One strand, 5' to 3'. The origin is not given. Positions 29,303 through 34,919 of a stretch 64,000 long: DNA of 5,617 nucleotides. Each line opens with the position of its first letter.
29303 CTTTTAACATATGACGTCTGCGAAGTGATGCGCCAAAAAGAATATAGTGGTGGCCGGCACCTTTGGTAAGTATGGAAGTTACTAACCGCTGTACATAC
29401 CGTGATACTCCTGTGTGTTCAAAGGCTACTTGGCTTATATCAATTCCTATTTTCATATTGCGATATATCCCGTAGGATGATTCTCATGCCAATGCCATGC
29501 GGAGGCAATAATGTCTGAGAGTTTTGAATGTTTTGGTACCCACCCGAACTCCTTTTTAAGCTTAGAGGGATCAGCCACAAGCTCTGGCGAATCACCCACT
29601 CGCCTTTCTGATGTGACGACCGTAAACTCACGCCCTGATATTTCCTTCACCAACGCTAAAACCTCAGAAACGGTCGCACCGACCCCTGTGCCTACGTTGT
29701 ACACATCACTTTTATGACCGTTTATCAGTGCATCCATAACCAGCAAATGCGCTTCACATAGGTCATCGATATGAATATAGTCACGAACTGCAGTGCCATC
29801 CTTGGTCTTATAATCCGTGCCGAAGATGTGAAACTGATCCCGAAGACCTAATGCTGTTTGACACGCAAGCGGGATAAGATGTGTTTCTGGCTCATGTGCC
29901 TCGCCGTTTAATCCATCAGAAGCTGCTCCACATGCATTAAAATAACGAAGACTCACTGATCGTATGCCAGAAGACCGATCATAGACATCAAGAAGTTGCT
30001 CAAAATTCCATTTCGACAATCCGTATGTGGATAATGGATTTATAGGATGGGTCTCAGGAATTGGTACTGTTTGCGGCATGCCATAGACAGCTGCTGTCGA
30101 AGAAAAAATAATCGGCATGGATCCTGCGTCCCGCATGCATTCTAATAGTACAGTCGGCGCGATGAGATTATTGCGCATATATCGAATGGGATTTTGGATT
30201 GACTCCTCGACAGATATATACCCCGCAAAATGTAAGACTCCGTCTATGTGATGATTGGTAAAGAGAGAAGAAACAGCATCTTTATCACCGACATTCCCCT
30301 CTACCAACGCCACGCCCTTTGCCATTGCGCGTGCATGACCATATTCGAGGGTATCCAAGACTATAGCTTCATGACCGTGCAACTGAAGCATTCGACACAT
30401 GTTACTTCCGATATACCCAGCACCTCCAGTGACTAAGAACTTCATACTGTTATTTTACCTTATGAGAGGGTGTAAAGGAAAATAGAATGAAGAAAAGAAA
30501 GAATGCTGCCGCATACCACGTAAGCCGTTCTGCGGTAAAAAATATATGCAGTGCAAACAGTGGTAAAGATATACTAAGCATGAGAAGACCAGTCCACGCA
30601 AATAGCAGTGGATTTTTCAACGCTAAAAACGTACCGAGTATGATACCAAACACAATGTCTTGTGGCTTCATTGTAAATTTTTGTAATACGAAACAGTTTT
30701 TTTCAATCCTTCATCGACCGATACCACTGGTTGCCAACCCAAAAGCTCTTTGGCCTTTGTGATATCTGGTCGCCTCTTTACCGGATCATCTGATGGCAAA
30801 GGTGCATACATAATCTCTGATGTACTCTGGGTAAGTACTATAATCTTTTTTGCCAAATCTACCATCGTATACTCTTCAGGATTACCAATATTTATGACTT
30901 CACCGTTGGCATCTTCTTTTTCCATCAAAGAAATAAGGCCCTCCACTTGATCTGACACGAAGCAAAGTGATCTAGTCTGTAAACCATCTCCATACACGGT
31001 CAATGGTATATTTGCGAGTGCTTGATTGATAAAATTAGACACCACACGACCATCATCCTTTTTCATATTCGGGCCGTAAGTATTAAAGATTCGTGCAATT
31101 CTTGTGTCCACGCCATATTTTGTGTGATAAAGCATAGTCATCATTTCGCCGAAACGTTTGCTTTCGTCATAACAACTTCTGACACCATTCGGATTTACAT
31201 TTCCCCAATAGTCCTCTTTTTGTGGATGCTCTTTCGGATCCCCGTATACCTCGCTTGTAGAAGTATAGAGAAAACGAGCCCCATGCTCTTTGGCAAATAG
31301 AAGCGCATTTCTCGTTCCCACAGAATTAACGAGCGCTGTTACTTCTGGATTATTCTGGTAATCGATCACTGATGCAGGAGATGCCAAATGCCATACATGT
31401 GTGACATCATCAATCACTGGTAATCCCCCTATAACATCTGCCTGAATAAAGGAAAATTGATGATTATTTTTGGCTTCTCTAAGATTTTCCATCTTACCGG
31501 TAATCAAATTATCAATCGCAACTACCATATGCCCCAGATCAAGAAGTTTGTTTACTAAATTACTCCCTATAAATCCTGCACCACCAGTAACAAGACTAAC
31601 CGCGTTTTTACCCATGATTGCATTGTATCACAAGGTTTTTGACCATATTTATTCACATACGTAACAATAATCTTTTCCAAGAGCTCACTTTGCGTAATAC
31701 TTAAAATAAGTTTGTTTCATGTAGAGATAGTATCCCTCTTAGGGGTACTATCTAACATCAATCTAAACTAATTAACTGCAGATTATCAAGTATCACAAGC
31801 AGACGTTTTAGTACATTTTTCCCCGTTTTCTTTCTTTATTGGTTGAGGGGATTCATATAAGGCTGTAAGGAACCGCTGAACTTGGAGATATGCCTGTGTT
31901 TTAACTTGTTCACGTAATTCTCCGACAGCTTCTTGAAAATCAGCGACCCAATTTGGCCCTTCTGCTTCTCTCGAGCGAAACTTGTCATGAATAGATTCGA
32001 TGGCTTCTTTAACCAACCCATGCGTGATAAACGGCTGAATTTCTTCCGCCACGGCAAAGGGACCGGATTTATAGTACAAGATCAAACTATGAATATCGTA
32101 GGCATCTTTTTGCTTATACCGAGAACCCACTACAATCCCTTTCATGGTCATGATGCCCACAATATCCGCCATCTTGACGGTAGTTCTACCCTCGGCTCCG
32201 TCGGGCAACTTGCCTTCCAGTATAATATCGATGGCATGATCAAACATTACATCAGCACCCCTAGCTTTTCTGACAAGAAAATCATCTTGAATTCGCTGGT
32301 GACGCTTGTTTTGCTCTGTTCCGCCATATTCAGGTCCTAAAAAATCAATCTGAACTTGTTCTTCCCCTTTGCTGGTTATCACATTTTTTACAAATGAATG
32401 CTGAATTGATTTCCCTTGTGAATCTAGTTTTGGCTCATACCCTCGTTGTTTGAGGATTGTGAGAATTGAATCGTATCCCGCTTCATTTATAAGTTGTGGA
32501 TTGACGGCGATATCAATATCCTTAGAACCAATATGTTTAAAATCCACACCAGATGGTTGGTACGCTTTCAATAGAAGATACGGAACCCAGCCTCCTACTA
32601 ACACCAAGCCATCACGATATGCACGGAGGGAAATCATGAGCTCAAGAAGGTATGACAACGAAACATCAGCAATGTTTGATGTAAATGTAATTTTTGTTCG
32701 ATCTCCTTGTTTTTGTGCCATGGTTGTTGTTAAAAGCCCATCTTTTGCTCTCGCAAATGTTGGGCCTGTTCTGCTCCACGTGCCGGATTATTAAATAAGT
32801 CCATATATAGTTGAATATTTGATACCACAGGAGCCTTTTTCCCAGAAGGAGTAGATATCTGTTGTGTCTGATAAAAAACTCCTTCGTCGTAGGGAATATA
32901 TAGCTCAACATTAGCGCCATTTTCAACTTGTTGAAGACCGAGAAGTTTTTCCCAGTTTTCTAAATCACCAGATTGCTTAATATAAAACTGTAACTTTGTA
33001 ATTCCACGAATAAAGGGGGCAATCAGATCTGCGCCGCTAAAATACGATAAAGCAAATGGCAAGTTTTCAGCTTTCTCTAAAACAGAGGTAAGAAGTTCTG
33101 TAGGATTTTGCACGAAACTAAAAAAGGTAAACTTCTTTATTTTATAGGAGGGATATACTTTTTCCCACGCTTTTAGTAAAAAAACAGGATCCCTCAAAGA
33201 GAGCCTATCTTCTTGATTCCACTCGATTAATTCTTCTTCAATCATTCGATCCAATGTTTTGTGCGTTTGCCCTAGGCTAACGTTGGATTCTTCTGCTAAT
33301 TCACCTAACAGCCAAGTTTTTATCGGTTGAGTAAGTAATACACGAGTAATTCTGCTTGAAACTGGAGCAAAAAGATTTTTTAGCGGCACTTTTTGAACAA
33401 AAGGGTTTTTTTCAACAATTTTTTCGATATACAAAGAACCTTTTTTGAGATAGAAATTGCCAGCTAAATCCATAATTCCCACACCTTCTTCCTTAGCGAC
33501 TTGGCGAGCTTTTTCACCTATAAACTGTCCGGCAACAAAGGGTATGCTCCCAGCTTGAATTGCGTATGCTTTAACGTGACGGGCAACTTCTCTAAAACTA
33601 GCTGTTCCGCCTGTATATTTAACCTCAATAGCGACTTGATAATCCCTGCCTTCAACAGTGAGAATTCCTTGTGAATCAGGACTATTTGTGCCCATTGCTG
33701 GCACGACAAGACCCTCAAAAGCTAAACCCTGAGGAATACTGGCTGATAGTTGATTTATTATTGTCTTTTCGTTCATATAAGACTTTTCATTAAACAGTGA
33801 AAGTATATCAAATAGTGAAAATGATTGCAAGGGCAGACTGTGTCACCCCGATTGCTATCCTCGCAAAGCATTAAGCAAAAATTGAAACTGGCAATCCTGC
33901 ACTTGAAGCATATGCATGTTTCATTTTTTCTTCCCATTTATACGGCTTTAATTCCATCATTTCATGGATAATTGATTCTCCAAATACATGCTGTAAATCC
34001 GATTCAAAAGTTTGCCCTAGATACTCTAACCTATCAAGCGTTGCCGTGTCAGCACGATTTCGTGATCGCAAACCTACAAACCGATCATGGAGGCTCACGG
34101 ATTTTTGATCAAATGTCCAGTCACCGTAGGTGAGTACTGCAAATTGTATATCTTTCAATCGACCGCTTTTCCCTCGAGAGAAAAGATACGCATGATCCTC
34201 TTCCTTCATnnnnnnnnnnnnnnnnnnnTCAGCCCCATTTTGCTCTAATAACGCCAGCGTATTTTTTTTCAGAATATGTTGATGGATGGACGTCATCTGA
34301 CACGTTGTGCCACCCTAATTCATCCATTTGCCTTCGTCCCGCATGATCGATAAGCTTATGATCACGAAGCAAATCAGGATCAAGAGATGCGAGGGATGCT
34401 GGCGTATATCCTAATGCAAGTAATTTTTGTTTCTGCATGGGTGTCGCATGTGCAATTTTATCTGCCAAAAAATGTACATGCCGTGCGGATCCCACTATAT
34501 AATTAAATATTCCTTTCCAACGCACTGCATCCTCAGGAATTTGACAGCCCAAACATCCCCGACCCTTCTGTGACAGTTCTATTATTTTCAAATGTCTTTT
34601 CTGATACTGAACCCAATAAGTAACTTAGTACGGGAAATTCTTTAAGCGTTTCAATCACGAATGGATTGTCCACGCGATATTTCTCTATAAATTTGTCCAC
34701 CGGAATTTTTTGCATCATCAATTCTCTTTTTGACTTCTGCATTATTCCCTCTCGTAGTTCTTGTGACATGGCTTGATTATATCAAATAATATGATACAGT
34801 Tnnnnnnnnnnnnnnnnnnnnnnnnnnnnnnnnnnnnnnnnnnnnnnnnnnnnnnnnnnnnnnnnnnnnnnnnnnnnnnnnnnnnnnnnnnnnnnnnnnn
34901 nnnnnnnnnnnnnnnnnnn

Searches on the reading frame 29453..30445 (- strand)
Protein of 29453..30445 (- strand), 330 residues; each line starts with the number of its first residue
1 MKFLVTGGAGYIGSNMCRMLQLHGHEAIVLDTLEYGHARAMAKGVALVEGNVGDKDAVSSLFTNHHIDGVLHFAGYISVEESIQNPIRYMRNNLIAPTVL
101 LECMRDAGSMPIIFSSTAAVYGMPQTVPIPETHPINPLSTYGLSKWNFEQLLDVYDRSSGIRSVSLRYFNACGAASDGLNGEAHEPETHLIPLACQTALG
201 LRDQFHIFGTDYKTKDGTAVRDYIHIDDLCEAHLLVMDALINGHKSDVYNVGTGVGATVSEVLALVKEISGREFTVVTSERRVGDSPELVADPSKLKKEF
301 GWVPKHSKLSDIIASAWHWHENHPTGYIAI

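Call 8: search_protein_families(library=pfam, proteins=[window:29453-30445:-], max_evalue=0.01)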
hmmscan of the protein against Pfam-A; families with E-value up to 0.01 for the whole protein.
window:29453-30445:- (330 aa): 7 families
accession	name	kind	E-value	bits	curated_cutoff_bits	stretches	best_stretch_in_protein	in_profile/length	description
PF01370.27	Epimerase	-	3.1e-56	190.9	20.9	1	4-252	2-240/240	NAD dependent epimerase/dehydratase family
PF16363.11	GDP_Man_Dehyd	-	2.4e-50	172.3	27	1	4-307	1-324/332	GDP-mannose 4,6 dehydratase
PF04321.23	RmlD_sub_bind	-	4e-14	52.8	27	1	1-152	1-136/287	RmlD substrate binding domain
PF02719.21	Polysacc_synt_2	-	3.9e-11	43.1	20.2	1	4-172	2-172/293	Polysaccharide biosynthesis protein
PF01073.25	3Beta_HSD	-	8e-08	32.1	22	1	4-152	1-157/280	3-beta hydroxysteroid dehydrogenase/isomerase family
PF08659.16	KR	-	2.3e-05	24.8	22.6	1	3-125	3-145/180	KR domain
PF05368.20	NmrA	-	0.0025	17.9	27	1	3-84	5-87/298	NmrA-like family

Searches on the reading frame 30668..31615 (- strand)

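Call 8: search_protein_families(library=pfam, proteins=[window:30668-31615:-], max_evalue=0.01)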
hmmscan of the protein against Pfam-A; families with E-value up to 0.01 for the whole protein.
window:30668-31615:- (315 aa): 7 families
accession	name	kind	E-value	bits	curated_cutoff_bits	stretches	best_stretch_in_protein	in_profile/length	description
PF16363.11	GDP_Man_Dehyd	-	1e-51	176.8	27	1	8-307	1-332/332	GDP-mannose 4,6 dehydratase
PF01370.27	Epimerase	-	1.9e-50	172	20.9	1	8-244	2-240/240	NAD dependent epimerase/dehydratase family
PF01073.25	3Beta_HSD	-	8.8e-15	54.9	22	1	8-161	1-158/280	3-beta hydroxysteroid dehydrogenase/isomerase family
PF07993.18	NAD_binding_4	-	1.4e-11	44.5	20.1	1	68-178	86-206/258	Male sterility protein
PF04321.23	RmlD_sub_bind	-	1.1e-10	41.6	27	1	8-268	4-237/287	RmlD substrate binding domain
PF02719.21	Polysacc_synt_2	-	1.7e-08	34.4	20.2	1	8-120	2-128/293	Polysaccharide biosynthesis protein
PF00106.31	adh_short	-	0.0031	17.5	26.6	1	7-61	3-58/195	short chain dehydrogenase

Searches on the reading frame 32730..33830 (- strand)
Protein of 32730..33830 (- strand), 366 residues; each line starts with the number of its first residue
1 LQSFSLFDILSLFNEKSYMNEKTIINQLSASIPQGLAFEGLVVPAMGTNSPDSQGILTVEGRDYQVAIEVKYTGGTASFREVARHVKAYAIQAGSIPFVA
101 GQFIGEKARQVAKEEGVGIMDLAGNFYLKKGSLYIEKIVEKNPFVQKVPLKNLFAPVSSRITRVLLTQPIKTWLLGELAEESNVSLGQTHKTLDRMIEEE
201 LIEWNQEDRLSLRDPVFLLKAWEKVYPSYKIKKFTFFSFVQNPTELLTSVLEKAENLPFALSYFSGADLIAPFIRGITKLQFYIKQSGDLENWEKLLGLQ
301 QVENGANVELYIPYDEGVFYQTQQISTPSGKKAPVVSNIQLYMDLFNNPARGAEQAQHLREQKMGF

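Call 8: search_protein_families(library=pfam, proteins=[window:32730-33830:-], max_evalue=0.01)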
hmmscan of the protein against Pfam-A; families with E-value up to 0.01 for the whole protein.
window:32730-33830:- (366 aa): 2 families
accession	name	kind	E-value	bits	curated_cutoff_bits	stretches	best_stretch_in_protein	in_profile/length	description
PF09952.14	AbiEi_2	-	3.3e-06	27.9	21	1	217-363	7-141/143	Transcriptional regulator, AbiEi antitoxin, Type IV TA system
PF13412.12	HTH_24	-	0.0055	16.7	21.9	0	177-203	22-48/48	Winged helix-turn-helix DNA-binding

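Call 45: search_protein_families(library=padloc, proteins=[window:32730-33776:-], max_evalue=0.01)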
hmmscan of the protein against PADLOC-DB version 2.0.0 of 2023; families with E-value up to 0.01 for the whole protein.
window:32730-33776:- (348 aa): 1 family
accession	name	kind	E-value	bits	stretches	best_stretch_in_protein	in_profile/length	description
PDLC04368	PDC-M05A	-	0.00012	19.9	1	133-190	8-65/201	-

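Call 62: search_protein_families(library=pfam, proteins=[window:32730-33776:-], max_evalue=5)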
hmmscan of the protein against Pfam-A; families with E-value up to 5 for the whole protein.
window:32730-33776:- (348 aa): 2 families
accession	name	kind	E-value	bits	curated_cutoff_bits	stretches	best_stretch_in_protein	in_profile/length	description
PF13412.12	HTH_24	-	0.0063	16.5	21.9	1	159-185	22-48/48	Winged helix-turn-helix DNA-binding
PF06526.17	DUF1107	-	0.12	12.8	25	0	250-273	10-33/63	Protein of unknown function (DUF1107)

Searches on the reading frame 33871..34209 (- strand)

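Call 45: search_protein_families(library=padloc, proteins=[window:33871-34209:-], max_evalue=0.01)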
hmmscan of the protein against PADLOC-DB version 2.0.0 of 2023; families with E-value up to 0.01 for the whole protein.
window:33871-34209:- (112 aa): 0 families

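Call 62: search_protein_families(library=pfam, proteins=[window:33871-34209:-], max_evalue=5)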
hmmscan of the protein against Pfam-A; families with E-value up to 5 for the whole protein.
window:33871-34209:- (112 aa): 1 family
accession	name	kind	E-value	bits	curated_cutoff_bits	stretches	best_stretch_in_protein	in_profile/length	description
PF04676.19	CwfJ_C_2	-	0.089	14.1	28.8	1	69-98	45-74/96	Protein similar to CwfJ C-terminus 2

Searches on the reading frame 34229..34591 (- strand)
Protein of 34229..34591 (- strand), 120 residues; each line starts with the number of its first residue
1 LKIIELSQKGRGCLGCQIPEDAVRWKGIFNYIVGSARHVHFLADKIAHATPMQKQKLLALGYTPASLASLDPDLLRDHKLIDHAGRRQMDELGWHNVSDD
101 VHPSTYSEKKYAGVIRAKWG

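Call 8: search_protein_families(library=pfam, proteins=[window:34229-34591:-], max_evalue=0.01)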
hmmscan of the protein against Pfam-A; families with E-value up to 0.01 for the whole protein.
window:34229-34591:- (120 aa): 0 families

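Call 45: search_protein_families(library=padloc, proteins=[window:34229-34525:-], max_evalue=0.01)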
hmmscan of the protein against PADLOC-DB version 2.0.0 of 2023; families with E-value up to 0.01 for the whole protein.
window:34229-34525:- (98 aa): 0 families

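Call 62: search_protein_families(library=pfam, proteins=[window:34229-34525:-], max_evalue=5)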
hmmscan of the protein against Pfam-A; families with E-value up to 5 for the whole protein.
window:34229-34525:- (98 aa): 1 family
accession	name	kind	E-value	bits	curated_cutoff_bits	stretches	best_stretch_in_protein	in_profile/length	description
PF22552.1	TY-Chap3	-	0.043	15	27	1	52-82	55-84/117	T3SS (YopN, CesT) and YbjN peptide-binding chaperone 3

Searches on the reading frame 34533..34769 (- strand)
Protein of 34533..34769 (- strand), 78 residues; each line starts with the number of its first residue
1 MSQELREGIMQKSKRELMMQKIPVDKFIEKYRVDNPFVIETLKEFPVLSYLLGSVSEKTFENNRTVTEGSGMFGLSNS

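Call 45: search_protein_families(library=padloc, proteins=[window:34533-34769:-], max_evalue=0.01)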
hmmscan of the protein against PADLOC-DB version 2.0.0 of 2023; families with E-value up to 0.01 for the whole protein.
window:34533-34769:- (78 aa): 0 families

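Call 62: search_protein_families(library=pfam, proteins=[window:34533-34769:-], max_evalue=5)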
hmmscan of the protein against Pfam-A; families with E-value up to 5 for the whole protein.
window:34533-34769:- (78 aa): 1 family
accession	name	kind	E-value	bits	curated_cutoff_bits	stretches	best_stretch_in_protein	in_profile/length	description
PF10181.15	PIG-H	-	0.041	14.1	25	1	15-61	15-59/67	GPI-GlcNAc transferase complex, PIG-H component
